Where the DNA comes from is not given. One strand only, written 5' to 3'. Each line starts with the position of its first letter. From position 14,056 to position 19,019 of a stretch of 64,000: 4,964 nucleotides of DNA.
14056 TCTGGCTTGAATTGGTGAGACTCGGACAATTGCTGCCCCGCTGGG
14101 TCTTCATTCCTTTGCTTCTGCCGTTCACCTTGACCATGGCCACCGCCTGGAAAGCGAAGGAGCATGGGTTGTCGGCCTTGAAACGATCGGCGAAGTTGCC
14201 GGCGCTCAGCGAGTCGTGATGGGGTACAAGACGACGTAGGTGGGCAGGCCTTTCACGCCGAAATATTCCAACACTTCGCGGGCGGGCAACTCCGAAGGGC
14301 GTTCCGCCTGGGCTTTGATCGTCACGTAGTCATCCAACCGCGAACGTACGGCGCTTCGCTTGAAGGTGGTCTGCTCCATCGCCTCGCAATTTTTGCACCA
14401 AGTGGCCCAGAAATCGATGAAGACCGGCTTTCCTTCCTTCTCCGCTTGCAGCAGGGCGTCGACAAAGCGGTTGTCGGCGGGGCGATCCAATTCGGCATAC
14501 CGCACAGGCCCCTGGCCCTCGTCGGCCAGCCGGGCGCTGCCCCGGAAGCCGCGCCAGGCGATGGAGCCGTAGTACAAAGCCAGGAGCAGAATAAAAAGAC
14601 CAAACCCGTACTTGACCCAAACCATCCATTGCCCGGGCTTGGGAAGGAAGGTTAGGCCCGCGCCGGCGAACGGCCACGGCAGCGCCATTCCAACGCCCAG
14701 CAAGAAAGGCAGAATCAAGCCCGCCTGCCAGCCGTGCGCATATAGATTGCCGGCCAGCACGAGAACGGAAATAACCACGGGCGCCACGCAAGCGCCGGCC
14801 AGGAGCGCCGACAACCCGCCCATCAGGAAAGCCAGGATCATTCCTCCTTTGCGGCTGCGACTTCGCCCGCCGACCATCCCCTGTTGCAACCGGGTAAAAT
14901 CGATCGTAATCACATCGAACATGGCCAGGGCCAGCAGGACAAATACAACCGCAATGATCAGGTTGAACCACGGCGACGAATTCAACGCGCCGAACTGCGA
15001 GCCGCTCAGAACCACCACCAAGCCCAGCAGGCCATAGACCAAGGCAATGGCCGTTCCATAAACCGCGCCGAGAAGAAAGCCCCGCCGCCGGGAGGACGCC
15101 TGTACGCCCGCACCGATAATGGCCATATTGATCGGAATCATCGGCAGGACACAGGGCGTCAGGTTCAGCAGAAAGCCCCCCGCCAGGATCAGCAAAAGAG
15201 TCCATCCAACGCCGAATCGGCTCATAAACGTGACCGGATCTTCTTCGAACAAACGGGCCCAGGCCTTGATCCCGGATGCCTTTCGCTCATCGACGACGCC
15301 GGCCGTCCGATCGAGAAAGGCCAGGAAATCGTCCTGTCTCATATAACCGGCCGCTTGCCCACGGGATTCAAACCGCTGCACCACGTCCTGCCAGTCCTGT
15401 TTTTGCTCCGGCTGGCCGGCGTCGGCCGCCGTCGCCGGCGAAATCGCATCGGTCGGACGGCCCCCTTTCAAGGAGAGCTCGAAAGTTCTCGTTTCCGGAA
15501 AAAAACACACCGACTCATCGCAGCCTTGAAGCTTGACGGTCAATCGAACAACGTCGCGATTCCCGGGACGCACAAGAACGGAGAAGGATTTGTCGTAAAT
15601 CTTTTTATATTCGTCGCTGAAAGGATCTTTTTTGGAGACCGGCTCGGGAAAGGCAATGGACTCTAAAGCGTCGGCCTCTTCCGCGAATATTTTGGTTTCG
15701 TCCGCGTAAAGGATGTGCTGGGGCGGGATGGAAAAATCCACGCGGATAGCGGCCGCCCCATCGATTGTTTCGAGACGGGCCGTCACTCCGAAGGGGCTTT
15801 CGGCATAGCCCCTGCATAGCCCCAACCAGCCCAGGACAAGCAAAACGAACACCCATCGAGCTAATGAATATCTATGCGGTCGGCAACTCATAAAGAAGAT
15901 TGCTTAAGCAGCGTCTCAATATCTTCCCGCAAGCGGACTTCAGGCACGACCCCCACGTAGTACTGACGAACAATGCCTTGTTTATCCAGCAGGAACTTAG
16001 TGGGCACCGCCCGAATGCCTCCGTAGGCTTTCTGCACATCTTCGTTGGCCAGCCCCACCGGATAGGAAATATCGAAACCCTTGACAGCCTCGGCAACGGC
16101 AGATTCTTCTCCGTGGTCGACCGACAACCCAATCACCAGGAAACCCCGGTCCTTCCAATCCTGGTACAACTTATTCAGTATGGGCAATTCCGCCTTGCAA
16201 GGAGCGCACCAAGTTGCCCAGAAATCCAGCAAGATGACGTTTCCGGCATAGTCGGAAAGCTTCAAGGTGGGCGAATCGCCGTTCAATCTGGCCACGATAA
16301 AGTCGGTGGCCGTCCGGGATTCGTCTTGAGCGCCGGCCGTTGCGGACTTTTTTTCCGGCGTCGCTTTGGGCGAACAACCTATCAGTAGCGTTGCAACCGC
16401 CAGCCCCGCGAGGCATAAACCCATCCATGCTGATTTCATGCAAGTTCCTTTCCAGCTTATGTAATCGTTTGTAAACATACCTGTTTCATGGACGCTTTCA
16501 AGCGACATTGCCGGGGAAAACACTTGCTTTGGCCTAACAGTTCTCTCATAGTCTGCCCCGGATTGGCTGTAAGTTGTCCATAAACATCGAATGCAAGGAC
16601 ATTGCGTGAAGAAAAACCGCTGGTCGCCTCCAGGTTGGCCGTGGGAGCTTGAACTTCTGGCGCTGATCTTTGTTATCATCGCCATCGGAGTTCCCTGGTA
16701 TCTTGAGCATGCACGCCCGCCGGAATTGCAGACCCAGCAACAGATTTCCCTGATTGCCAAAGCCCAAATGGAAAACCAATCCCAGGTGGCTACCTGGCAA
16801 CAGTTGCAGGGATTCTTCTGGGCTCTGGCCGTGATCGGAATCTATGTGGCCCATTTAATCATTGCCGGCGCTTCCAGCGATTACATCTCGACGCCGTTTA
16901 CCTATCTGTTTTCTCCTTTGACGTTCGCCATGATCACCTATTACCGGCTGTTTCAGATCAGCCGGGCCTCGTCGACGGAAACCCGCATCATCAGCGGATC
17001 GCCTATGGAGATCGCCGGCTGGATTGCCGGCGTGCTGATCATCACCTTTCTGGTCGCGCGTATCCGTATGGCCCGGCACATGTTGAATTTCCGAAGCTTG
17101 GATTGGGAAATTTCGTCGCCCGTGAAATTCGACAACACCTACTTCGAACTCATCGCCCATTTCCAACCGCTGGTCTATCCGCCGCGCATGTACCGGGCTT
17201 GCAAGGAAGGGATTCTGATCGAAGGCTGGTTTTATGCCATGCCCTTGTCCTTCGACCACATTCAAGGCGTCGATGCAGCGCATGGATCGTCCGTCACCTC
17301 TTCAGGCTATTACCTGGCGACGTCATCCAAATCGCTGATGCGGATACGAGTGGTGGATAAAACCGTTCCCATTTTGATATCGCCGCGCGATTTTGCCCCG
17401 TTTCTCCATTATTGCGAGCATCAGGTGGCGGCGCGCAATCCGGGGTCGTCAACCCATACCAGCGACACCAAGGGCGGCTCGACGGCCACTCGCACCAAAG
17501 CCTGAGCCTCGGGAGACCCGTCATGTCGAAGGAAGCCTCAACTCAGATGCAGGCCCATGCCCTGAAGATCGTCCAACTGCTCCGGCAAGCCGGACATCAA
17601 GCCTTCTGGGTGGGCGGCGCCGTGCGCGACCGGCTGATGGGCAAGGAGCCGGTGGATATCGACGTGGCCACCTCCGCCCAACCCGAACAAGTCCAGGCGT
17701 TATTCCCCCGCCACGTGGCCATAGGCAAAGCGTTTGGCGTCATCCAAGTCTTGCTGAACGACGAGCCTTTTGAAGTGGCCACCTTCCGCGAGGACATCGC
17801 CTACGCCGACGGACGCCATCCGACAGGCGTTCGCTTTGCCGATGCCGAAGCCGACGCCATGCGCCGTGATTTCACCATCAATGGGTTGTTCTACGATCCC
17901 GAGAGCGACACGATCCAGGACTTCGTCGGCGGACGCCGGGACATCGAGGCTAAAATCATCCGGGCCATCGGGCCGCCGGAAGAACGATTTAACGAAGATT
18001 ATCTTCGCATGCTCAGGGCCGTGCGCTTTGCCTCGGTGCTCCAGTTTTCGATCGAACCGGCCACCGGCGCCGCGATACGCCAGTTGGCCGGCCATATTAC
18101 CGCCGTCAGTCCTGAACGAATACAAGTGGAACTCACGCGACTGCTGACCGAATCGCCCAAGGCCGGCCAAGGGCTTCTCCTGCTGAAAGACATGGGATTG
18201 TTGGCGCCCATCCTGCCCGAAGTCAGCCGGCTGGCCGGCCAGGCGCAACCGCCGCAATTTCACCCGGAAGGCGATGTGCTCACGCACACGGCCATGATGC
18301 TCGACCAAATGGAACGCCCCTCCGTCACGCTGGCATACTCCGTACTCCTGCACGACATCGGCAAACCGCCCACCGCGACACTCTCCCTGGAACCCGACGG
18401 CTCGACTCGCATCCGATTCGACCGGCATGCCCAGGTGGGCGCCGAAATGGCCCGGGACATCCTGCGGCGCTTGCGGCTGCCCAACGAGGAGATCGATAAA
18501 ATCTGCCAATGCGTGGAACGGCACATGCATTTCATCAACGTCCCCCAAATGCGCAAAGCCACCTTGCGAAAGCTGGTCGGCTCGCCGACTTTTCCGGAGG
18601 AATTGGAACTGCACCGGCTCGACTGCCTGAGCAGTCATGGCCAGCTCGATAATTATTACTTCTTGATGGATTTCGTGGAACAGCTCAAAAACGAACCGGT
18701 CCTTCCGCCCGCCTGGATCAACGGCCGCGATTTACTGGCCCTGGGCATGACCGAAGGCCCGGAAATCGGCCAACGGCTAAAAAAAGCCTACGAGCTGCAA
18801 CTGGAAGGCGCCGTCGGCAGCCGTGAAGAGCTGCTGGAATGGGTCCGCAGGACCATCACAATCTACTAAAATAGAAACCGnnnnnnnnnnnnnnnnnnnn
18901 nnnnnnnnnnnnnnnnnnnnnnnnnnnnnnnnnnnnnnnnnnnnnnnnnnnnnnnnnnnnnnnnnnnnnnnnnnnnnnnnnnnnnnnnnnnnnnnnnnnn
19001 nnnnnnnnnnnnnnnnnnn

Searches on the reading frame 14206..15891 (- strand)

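Call 20: search_protein_families(library=pfam, proteins=[window:14206-15891:-], max_evalue=0.01)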
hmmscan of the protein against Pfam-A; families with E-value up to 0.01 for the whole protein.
window:14206-15891:- (561 aa): 6 families
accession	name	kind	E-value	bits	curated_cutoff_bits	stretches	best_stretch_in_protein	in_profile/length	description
PF02683.22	DsbD_TM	-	3.3e-41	141.4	27.1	1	230-440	3-213/219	Cytochrome C biogenesis protein transmembrane domain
PF11412.14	DsbD_N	-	2.9e-11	43.9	25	1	44-139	17-117/119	Thiol:disulfide interchange protein DsbD, N-terminal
PF13899.12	Thioredoxin_7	-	2.5e-10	40.8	27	1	478-557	8-83/83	Thioredoxin-like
PF13098.12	Thioredoxin_2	-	4.9e-10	40.1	27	1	483-554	1-81/104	Thioredoxin-like domain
PF03190.21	Thioredox_DsbH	-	2.1e-05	24.9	27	1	478-531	28-83/163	Protein of unknown function, DUF255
PF00085.26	Thioredoxin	-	6.9e-05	23.2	23.5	1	479-551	13-75/103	Thioredoxin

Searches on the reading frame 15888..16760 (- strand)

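Call 20: search_protein_families(library=pfam, proteins=[window:15888-16760:-], max_evalue=0.01)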
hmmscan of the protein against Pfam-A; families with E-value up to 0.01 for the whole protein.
window:15888-16760:- (290 aa): 6 families
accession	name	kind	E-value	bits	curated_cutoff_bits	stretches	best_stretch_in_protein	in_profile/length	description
PF00578.27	AhpC-TSA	-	8.9e-20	71.3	26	1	150-266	4-123/124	AhpC/TSA family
PF08534.16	Redoxin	-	7.5e-19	68.4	26.6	1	150-281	5-144/148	Redoxin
PF13905.12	Thioredoxin_8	-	2.1e-12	47.7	27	1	173-264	1-94/94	Thioredoxin-like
PF00085.26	Thioredoxin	-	1.3e-09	38.4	23.5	1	174-228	19-72/103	Thioredoxin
PF00255.25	GSHPx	-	8.6e-05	22.5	27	1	159-213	9-60/108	Glutathione peroxidase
PF13098.12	Thioredoxin_2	-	0.00013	22.7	27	1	174-276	6-99/104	Thioredoxin-like domain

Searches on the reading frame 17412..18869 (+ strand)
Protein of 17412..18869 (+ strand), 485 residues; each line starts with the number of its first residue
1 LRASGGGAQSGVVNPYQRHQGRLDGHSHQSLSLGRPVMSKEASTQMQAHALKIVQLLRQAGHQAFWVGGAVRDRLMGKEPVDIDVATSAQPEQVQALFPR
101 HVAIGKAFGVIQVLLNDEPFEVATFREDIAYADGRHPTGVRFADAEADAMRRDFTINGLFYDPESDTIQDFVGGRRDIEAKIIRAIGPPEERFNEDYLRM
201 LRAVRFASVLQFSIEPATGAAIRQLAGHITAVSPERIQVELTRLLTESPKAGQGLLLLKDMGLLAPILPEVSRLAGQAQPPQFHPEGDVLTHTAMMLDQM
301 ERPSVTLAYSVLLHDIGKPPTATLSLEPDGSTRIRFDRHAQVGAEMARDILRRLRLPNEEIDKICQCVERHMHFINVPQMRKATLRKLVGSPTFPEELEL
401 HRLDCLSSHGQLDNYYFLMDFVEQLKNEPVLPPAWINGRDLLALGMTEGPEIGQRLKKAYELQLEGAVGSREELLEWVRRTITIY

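Call 20: search_protein_families(library=pfam, proteins=[window:17412-18869:+], max_evalue=0.01)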
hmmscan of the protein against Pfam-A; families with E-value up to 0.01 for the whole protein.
window:17412-18869:+ (485 aa): 4 families
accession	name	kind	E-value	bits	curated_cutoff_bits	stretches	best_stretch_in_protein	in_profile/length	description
PF01743.26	PolyA_pol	-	1.6e-36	125.9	23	1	65-184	2-126/126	Poly A polymerase head domain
PF12627.12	PolyA_pol_RNAbd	-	1.5e-15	57.2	22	1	212-272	2-61/64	Probable RNA and SrmB- binding site of polymerase A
PF01966.28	HD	-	4.5e-09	37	22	1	289-405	8-112/116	HD domain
PF13735.12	tRNA_NucTran2_2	-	4.5e-05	23.9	27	0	436-477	105-148/149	tRNA nucleotidyltransferase domain 2 putative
